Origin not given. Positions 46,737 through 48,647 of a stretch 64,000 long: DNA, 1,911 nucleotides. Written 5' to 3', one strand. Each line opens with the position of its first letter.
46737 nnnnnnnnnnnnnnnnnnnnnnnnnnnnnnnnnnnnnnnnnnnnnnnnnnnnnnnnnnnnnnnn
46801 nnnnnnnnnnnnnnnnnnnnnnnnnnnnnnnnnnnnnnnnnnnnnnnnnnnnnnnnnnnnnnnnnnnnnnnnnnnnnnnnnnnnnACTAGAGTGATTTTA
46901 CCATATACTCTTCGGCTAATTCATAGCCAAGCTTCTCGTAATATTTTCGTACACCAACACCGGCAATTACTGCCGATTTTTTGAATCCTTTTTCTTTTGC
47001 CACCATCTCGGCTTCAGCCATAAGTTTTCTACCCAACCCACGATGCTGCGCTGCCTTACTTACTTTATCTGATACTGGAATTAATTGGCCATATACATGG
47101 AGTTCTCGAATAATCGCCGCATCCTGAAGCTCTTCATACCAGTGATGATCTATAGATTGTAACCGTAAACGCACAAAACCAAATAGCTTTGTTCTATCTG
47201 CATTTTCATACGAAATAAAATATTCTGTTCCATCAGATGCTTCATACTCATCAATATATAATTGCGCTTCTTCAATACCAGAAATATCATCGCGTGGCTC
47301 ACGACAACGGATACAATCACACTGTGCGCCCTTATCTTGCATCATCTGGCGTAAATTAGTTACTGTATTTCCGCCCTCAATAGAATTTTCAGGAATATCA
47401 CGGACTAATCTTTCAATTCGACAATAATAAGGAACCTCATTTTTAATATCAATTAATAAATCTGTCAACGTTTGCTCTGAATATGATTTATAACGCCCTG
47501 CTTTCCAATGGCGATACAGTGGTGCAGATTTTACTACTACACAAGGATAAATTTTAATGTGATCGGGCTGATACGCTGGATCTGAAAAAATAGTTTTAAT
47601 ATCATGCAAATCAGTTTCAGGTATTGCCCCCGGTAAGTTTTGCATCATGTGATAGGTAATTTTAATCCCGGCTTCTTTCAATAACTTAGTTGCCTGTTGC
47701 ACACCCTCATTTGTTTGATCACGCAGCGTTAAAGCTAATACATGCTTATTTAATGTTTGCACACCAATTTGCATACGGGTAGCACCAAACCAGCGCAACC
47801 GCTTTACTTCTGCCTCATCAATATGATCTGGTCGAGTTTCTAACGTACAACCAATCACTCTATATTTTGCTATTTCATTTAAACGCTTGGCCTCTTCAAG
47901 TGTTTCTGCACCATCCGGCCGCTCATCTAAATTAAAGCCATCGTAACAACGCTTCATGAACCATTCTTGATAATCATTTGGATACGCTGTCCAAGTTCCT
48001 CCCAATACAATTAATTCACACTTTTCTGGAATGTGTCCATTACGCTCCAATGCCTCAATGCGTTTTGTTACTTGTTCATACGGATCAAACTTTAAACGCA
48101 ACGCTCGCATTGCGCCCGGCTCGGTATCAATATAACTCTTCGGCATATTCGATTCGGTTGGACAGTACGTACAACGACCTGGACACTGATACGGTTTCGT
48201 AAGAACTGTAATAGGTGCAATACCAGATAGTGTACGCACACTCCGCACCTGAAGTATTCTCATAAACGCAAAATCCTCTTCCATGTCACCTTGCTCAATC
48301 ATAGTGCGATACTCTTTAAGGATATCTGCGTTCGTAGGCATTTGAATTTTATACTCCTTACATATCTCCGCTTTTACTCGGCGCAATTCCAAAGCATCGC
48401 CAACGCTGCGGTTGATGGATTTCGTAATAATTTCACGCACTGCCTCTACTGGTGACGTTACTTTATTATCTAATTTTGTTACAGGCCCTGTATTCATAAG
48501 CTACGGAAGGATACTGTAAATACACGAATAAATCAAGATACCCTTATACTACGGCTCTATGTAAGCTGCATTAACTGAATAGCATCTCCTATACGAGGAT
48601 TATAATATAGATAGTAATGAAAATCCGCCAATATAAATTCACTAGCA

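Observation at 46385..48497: Bacterial Elp3 (radical-SAM + GNAT) with a tightly coupled acidic partner ORF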

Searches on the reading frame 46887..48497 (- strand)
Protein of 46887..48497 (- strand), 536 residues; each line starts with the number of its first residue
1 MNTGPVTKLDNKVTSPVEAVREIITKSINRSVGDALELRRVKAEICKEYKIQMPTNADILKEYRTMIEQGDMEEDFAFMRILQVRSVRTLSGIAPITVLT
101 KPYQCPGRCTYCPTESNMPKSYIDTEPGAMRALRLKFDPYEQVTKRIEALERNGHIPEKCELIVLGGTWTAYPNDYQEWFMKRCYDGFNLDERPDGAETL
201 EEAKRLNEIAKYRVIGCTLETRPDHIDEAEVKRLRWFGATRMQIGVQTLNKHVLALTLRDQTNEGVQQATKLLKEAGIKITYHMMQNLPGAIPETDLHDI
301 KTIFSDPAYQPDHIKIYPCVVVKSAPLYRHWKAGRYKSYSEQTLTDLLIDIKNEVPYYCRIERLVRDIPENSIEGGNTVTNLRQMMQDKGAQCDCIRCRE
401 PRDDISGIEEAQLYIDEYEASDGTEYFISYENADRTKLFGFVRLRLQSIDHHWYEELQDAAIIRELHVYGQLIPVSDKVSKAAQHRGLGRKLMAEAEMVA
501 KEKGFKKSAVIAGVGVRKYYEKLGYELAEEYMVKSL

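Call 3: search_protein_families(library=pfam, proteins=[window:46887-48497:-], max_evalue=1)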
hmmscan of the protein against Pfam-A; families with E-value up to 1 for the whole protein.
window:46887-48497:- (536 aa): 8 families
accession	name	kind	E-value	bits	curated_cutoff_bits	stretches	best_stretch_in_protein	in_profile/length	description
PF16199.10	Radical_SAM_C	-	3.6e-17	62.7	31.9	1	311-385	1-76/85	Radical_SAM C-terminal domain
PF04055.27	Radical_SAM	-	2.8e-15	57.3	29.5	1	104-289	6-152/166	Radical SAM superfamily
PF13508.13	Acetyltransf_7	-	9.7e-07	29.5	27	1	432-526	11-83/84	Acetyltransferase (GNAT) domain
PF00583.31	Acetyltransf_1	-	5.8e-06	27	20.7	1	436-525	42-116/116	Acetyltransferase (GNAT) family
PF23613.1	ELP3_N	-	9.7e-06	25.9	27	1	18-89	3-69/70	ELP3 N-terminal domain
PF13673.13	Acetyltransf_10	-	3.1e-05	24.4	23.6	1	479-529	59-111/128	Acetyltransferase (GNAT) domain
PF01522.26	Polysacc_deac_1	-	0.029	14.8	23.1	1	248-288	3-43/124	Polysaccharide deacetylase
PF08445.16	FR47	-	0.12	12.8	22.1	1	479-531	29-83/86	FR47-like protein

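Call 4: search_protein_families(library=ncbifam, proteins=[window:46887-48497:-], max_evalue=1)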
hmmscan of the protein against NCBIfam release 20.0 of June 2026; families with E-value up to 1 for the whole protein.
window:46887-48497:- (536 aa): 22 families
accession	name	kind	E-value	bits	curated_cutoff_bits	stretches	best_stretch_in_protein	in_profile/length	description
TIGR01211.1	ELP3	subfamily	4e-160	533.7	350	1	23-536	2-522/522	tRNA uridine(34) 5-carboxymethylaminomethyl modification radical SAM/GNAT enzyme Elp3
TIGR01212.1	TIGR01212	equivalog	5.4e-19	68.4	180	1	209-383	104-279/302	tRNA modification radical SAM protein MnmL/YtqA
NF006067.1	PRK08208.1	equivalog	3.1e-11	42.9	380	1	211-341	121-252/427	STM4012 family radical SAM protein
TIGR00539.1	hemN_rel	equivalog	1.5e-09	37.4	205.4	1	215-330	87-200/361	radical SAM family heme chaperone HemW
TIGR03994.1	rSAM_HemZ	equivalog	1.7e-09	37.3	321.4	1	216-343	174-298/401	coproporphyrinogen dehydrogenase HemZ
TIGR04107.1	rSAM_HutW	equivalog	1.6e-07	30.5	400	1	217-339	130-250/419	heme anaerobic degradation radical SAM methyltransferase ChuW/HutW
NF006060.0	PRK08207.1-3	equivalog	2.6e-07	29.8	653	1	104-331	158-356/477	coproporphyrinogen III oxidase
NF004567.0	PRK05904.1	equivalog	1.6e-06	27.6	355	1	216-320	91-193/353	coproporphyrinogen III oxidase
NF005133.0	PRK06582.1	equivalog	2.4e-06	26.8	597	1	215-341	98-221/390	coproporphyrinogen III oxidase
TIGR00538.1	hemN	equivalog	2.7e-06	26.5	324.95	1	217-317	140-238/454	oxygen-independent coproporphyrinogen III oxidase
TIGR01210.1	TIGR01210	equivalog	4.1e-06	26.2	212.15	1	206-338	94-229/313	archaeosine biosynthesis radical SAM protein RaSEA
NF006385.0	PRK08629.1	equivalog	7.1e-06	25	355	1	197-323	120-240/439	coproporphyrinogen III oxidase family protein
NF006064.0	PRK08207.2-2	equivalog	2.4e-05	23.5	504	1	221-358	243-379/465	coproporphyrinogen III oxidase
TIGR04013.1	B12_SAM_MJ_1487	hypoth_equivalog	0.00012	21.1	251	1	220-295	246-322/382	TIGR04013 family B12-binding domain/radical SAM domain-containing protein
NF006065.0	PRK08207.2-4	equivalog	0.0002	20.5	922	1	218-349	263-394/484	coproporphyrinogen III oxidase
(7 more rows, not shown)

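Call 12: find_homologous_proteins(query=window:46887-48497:-, max_evalue=1e-30)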
Query window:46887-48497:- (536 aa): 6978 proteins with E <= 1e-30 among 8000 candidates; the best 120 are listed.
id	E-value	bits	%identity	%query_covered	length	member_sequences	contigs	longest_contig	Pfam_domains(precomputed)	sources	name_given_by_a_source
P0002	0.0e+0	1236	100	100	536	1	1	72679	PF16199.11,PF04055.28,PF13508.14,PF00583.32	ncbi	-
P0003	0.0e+0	1057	87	97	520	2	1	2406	PF16199.11,PF04055.28,PF00583.32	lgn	-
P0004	0.0e+0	1022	86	94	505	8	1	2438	PF16199.11,PF04055.28,PF00583.32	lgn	-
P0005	0.0e+0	1022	82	99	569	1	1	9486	PF16199.11,PF04055.28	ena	-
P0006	2.5e-294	995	83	97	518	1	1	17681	PF16199.11,PF04055.28,PF00583.32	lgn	-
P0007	2.9e-293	991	81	97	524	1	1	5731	PF16199.11,PF04055.28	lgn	-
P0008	8.7e-291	983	79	99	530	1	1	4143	PF13673.14,PF16199.11,PF04055.28,PF13508.14,PF00583.32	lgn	-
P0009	4.3e-283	958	80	96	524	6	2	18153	PF16199.11,PF04055.28,PF00583.32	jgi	jgi:elongator complex protein 3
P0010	1.3e-279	946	78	97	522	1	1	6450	PF16199.11,PF04055.28,PF00583.32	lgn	-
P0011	1.4e-279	946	78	97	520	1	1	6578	PF16199.11,PF04055.28,PF00583.32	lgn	-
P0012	4.5e-279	944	78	97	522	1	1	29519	PF16199.11,PF04055.28,PF00583.32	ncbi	-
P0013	9.6e-278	940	78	97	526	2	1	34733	PF16199.11,PF04055.28,PF00583.32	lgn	-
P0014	2.3e-275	932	77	97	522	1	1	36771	PF16199.11,PF04055.28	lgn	-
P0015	2.4e-274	929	77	97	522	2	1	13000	PF16199.11,PF04055.28,PF13508.14,PF00583.32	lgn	-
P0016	4.7e-273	925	77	97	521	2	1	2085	PF16199.11,PF04055.28,PF00583.32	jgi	jgi:elongator complex protein 3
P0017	5.0e-273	925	80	93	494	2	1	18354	PF16199.11,PF04055.28,PF00583.32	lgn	-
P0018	9.5e-268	907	75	97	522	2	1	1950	PF16199.11,PF04055.28,PF00583.32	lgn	-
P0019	1.5e-266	903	76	97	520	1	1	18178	PF13673.14,PF16199.11,PF04055.28,PF00583.32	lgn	-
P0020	2.0e-265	899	76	97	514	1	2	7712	PF16199.11,PF04055.28,PF00583.32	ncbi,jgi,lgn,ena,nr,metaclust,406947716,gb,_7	ncbi:MAG: hypothetical protein ACD_41C00315G0007 [uncultured bacterium]|nr:MAG: hypothetical protein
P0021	7.1e-265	898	74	96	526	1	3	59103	PF16199.11,PF04055.28,PF13508.14,PF00583.32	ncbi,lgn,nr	ncbi:MAG: tRNA uridine(34) 5-carboxymethylaminomethyl modification radical SAM/GNAT enzyme Elp3 [Can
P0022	1.5e-264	897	75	97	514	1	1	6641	PF16199.11,PF04055.28,PF00583.32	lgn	-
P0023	1.0e-261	887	74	97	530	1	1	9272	PF16199.11,PF04055.28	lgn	-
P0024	1.0e-260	884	74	96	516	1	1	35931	PF16199.11,PF04055.28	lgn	-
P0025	7.8e-259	878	78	90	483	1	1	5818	PF16199.11,PF04055.28,PF00583.32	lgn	-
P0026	2.5e-254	863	71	97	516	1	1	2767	PF16199.11,PF04055.28,PF00583.32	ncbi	-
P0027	2.5e-253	860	72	97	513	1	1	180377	PF13673.14,PF16199.11,PF04055.28,PF00583.32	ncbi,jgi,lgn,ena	ncbi:MAG: tRNA uridine(34) 5-carboxymethylaminomethyl modification radical SAM/GNAT enzyme Elp3 [Pat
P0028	1.2e-245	834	77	88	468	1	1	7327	PF16199.11,PF04055.28,PF00583.32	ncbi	-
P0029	2.6e-233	793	70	93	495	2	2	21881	PF16199.11,PF04055.28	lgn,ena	-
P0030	4.1e-231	786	80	78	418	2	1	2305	PF16199.11,PF04055.28,PF13508.14,PF00583.32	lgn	-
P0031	8.6e-198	676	57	97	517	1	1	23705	PF16199.11,PF04055.28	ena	-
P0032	4.3e-197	674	58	97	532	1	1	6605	PF16199.11,PF04055.28,PF23613.2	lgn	-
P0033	5.9e-196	670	58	97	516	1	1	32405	PF16199.11,PF04055.28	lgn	-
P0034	3.1e-195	668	57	96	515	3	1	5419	PF16199.11,PF04055.28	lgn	-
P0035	7.6e-195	667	56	97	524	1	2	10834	PF16199.11,PF04055.28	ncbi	-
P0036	1.4e-194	666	57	97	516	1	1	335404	PF16199.11,PF04055.28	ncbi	-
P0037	3.2e-193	661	57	97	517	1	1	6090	PF16199.11,PF04055.28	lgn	-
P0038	7.2e-192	657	57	97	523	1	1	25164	PF16199.11,PF04055.28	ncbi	-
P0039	2.6e-191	655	56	98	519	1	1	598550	PF16199.11,PF04055.28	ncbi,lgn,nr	ncbi:MAG: tRNA uridine(34) 5-carboxymethylaminomethyl modification radical SAM/GNAT enzyme Elp3 [Can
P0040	2.0e-190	652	56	96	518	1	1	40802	PF16199.11,PF04055.28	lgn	-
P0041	2.2e-190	652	55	97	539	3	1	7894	PF16199.11,PF04055.28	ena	-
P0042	2.3e-190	652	55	97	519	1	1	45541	PF16199.11,PF04055.28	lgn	-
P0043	2.5e-190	652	56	96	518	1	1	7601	PF16199.11,PF04055.28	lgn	-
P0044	4.6e-190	651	56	97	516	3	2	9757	PF16199.11,PF04055.28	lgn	-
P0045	1.7e-189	649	55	97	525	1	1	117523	PF16199.11,PF04055.28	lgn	-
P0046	9.1e-188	643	55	97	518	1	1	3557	PF16199.11,PF04055.28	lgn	-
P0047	1.5e-187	643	56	96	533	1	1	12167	PF16199.11,PF04055.28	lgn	-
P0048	4.1e-187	641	55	97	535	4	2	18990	PF16199.11,PF04055.28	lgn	-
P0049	4.8e-187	641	56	97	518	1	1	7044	PF16199.11,PF04055.28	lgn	-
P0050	6.9e-187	640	55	97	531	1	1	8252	PF16199.11,PF04055.28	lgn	-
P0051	1.5e-186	639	54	97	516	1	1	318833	PF16199.11,PF04055.28,PF23613.2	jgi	-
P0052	3.3e-186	638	55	97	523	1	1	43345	PF16199.11,PF04055.28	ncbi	ncbi:elongator complex protein 3 [Patescibacteria group bacterium]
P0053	3.8e-186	638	55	96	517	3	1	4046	PF16199.11,PF04055.28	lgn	-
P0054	5.4e-186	637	55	97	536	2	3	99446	PF16199.11,PF04055.28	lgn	-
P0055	6.0e-186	637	55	97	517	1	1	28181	PF16199.11,PF04055.28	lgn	-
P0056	1.6e-184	633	55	97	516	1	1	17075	PF16199.11,PF04055.28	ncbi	-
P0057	4.0e-184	631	54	97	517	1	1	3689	PF16199.11,PF04055.28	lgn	-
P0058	6.8e-184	630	56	97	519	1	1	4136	PF16199.11,PF04055.28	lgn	-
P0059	1.0e-183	630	55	97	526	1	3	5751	PF16199.11,PF04055.28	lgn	-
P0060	1.0e-183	630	53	96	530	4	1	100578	PF16199.11,PF04055.28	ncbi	-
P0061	1.4e-183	629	54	93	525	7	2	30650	PF16199.11,PF04055.28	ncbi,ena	ncbi:MAG: tRNA uridine(34) 5-carboxymethylaminomethyl modification radical SAM/GNAT enzyme Elp3 [Pat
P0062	6.1e-183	627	54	93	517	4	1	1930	PF16199.11,PF04055.28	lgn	-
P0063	6.7e-183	627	52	96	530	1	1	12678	PF16199.11,PF04055.28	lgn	-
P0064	1.0e-181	623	54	97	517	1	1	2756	PF16199.11,PF04055.28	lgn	-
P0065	3.8e-180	618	58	88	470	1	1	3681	PF16199.11,PF04055.28,PF00583.32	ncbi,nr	ncbi:MAG TPA: tRNA uridine(34) 5-carboxymethylaminomethyl modification radical SAM/GNAT enzyme Elp3,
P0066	5.7e-180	617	54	97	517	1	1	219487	PF16199.11,PF04055.28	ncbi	ncbi:MAG: tRNA uridine(34) 5-carboxymethylaminomethyl modification radical SAM/GNAT enzyme Elp3 [Can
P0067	2.9e-178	612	51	97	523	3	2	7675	PF16199.11,PF04055.28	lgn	-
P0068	2.7e-176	605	57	88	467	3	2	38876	PF16199.11,PF04055.28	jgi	-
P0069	1.9e-175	603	52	96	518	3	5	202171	PF16199.11,PF04055.28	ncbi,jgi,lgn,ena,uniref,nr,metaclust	ncbi:MAG: hypothetical protein A2233_01920 [Candidatus Kerfeldbacteria bacterium RIFOXYA2_FULL_38_24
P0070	2.1e-174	599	51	96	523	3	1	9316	PF16199.11,PF04055.28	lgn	-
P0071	7.2e-172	591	54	93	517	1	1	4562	PF16199.11,PF04055.28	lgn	-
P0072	1.4e-170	587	51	96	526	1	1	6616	PF16199.11,PF04055.28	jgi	-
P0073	2.0e-168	579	51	93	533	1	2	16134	PF16199.11,PF04055.28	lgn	-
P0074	7.2e-168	578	50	97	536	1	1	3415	PF16199.11,PF04055.28,PF00583.32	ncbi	-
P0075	1.1e-167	577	50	97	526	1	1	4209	PF13673.14,PF16199.11,PF04055.28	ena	-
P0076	1.9e-167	576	52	94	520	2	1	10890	PF16199.11,PF04055.28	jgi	-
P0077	3.4e-167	575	51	93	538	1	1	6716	PF16199.11,PF04055.28,PF00583.32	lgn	-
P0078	4.4e-167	575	53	88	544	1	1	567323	PF16199.11,PF04055.28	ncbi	ncbi:MAG: tRNA uridine(34) 5-carboxymethylaminomethyl modification radical SAM/GNAT enzyme Elp3 [bac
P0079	5.8e-167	575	53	88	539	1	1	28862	PF16199.11,PF04055.28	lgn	-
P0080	7.2e-167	574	53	94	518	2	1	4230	PF16199.11,PF04055.28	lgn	-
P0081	8.2e-167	574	53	88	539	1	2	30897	PF16199.11,PF04055.28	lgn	-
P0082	8.3e-167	574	50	96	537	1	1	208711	PF16199.11,PF04055.28,PF00583.32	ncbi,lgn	ncbi:MAG: elongator complex protein 3 [Patescibacteria group bacterium]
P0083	8.4e-167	574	51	93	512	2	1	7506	PF16199.11,PF04055.28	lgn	-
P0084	1.1e-166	574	50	97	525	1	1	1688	PF16199.11,PF04055.28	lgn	-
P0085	1.1e-166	574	53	93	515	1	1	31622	PF16199.11,PF04055.28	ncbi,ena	-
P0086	1.5e-166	573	49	99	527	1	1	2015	PF16199.11,PF04055.28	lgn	-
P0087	1.5e-166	573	50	96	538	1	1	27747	PF16199.11,PF04055.28,PF00583.32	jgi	-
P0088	1.5e-166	573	51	94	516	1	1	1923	PF16199.11,PF04055.28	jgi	jgi:elongator complex protein 3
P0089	1.9e-166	573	53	93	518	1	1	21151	PF16199.11,PF04055.28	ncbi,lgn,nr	ncbi:MAG: tRNA uridine(34) 5-carboxymethylaminomethyl modification radical SAM/GNAT enzyme Elp3 [Can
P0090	2.4e-166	573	52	94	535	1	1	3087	PF16199.11,PF04055.28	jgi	jgi:elongator complex protein 3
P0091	4.7e-166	572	53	95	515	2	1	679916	PF13673.14,PF16199.11,PF04055.28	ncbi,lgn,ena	ncbi:MAG: tRNA uridine(34) 5-carboxymethylaminomethyl modification radical SAM/GNAT enzyme Elp3 [Pat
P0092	6.2e-166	571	53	93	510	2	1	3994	PF16199.11,PF04055.28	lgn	-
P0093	9.4e-166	571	52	93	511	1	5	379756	PF16199.11,PF04055.28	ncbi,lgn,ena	-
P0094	1.1e-165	570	53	95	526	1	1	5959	PF13673.14,PF16199.11,PF04055.28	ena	-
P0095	1.8e-165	570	51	97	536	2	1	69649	PF16199.11,PF04055.28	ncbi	-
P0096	1.9e-165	570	52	93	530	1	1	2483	PF16199.11,PF04055.28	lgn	-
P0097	2.6e-165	569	51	96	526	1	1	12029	PF16199.11,PF04055.28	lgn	-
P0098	2.8e-165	569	52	93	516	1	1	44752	PF16199.11,PF04055.28,PF00583.32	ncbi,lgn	-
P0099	6.2e-165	568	50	96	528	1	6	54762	PF16199.11,PF04055.28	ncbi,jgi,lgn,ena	-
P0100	7.0e-165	568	49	96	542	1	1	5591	PF16199.11,PF04055.28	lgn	-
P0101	7.9e-165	568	51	94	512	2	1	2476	PF13673.14,PF16199.11,PF04055.28,PF00583.32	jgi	-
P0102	8.9e-165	567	53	88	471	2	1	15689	PF16199.11,PF04055.28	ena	-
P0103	9.2e-165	567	51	96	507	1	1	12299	PF16199.11,PF04055.28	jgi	-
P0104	9.3e-165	567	51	94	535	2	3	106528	PF16199.11,PF04055.28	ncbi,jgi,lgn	-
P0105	1.1e-164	567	50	97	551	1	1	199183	PF16199.11,PF04055.28,PF00583.32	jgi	-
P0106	1.2e-164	567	49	96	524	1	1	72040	PF16199.11,PF04055.28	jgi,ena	-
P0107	1.8e-164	566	51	92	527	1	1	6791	PF16199.11,PF04055.28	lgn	-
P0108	2.1e-164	566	51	97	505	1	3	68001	PF16199.11,PF04055.28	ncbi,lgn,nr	ncbi:tRNA uridine(34) 5-carboxymethylaminomethyl modification radical SAM/GNAT enzyme Elp3 [Patescib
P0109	2.2e-164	566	51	96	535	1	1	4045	PF16199.11,PF04055.28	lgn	-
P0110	2.5e-164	566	50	97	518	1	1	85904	PF16199.11,PF04055.28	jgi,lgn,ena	-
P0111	2.6e-164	566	50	94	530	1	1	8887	PF16199.11,PF04055.28,PF00583.32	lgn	-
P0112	2.7e-164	566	51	92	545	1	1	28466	PF16199.11,PF04055.28,PF00583.32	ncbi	-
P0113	3.1e-164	566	51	97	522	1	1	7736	PF16199.11,PF04055.28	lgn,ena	-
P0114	3.5e-164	565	51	93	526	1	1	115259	PF16199.11,PF04055.28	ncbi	ncbi:MAG: tRNA uridine(34) 5-carboxymethylaminomethyl modification radical SAM/GNAT enzyme Elp3 [Pat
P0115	3.6e-164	565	51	94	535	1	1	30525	PF16199.11,PF04055.28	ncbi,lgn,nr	ncbi:MAG: tRNA uridine(34) 5-carboxymethylaminomethyl modification radical SAM/GNAT enzyme Elp3 [bac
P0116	4.4e-164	565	51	94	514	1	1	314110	PF16199.11,PF04055.28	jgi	-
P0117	4.5e-164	565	50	96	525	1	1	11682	PF13673.14,PF16199.11,PF04055.28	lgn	-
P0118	4.6e-164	565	49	96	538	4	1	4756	PF16199.11,PF04055.28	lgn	-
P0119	4.7e-164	565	52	88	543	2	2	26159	PF16199.11,PF04055.28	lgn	-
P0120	5.7e-164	565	52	94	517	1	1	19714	PF13673.14,PF16199.11,PF04055.28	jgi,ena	-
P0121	6.8e-164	564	49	97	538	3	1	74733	PF16199.11,PF04055.28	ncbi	-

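Call 13: find_encoding_contigs(protein=P0006, flank=5000, max_places=2)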
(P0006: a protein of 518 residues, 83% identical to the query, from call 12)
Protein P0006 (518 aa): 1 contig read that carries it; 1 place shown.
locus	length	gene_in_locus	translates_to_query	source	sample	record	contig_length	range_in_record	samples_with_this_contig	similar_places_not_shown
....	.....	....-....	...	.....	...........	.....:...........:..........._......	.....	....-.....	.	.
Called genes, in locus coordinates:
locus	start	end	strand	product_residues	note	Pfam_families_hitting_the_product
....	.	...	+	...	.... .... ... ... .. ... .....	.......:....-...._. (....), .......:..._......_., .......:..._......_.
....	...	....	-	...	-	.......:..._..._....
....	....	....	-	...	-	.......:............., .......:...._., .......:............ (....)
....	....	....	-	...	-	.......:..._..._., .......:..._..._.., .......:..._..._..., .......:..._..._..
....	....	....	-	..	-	-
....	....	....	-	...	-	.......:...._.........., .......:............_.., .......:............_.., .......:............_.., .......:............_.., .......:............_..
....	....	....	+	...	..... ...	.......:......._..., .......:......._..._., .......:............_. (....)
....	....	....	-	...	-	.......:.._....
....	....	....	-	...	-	-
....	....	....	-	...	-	-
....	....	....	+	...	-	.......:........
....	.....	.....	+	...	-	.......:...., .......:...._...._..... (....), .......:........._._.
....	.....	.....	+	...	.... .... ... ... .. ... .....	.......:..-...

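Call 14: find_encoding_contigs(protein=P0009, flank=5000, max_places=2)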
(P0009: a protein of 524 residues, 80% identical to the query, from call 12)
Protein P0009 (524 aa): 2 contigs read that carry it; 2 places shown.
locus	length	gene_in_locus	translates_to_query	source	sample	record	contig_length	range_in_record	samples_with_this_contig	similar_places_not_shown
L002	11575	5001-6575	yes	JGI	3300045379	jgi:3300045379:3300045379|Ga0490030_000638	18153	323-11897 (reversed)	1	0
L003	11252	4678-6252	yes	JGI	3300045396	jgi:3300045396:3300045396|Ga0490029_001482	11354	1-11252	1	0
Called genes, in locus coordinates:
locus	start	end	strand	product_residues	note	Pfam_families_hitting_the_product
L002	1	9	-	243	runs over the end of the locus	PF01177:Asp_Glu_race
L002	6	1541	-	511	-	PF01676:Metalloenzyme, PF06415:iPGM_N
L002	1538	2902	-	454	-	PF02878:PGM_PMM_I, PF02879:PGM_PMM_II, PF02880:PGM_PMM_III, PF00408:PGM_PMM_IV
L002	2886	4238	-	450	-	PF26514:DUF8173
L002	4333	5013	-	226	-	PF01209:Ubie_methyltran, PF05148:Methyltransf_8 (weak), PF13489:Methyltransf_23, PF13847:Methyltransf_31, PF08241:Methyltransf_11, PF08242:Methyltransf_12, PF13649:Methyltransf_25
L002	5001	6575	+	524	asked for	PF04055:Radical_SAM, PF16199:Radical_SAM_C, PF00583:Acetyltransf_1 (faint)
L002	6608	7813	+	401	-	-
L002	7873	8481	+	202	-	-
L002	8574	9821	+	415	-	PF00464:SHMT, PF00155:Aminotran_1_2, PF01212:Beta_elim_lyase (weak)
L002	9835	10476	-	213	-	-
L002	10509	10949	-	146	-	-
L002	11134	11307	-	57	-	-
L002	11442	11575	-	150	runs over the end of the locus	-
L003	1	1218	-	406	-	?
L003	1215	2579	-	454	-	PF02878:PGM_PMM_I, PF02879:PGM_PMM_II, PF02880:PGM_PMM_III, PF00408:PGM_PMM_IV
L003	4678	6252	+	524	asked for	PF04055:Radical_SAM, PF16199:Radical_SAM_C, PF00583:Acetyltransf_1 (faint)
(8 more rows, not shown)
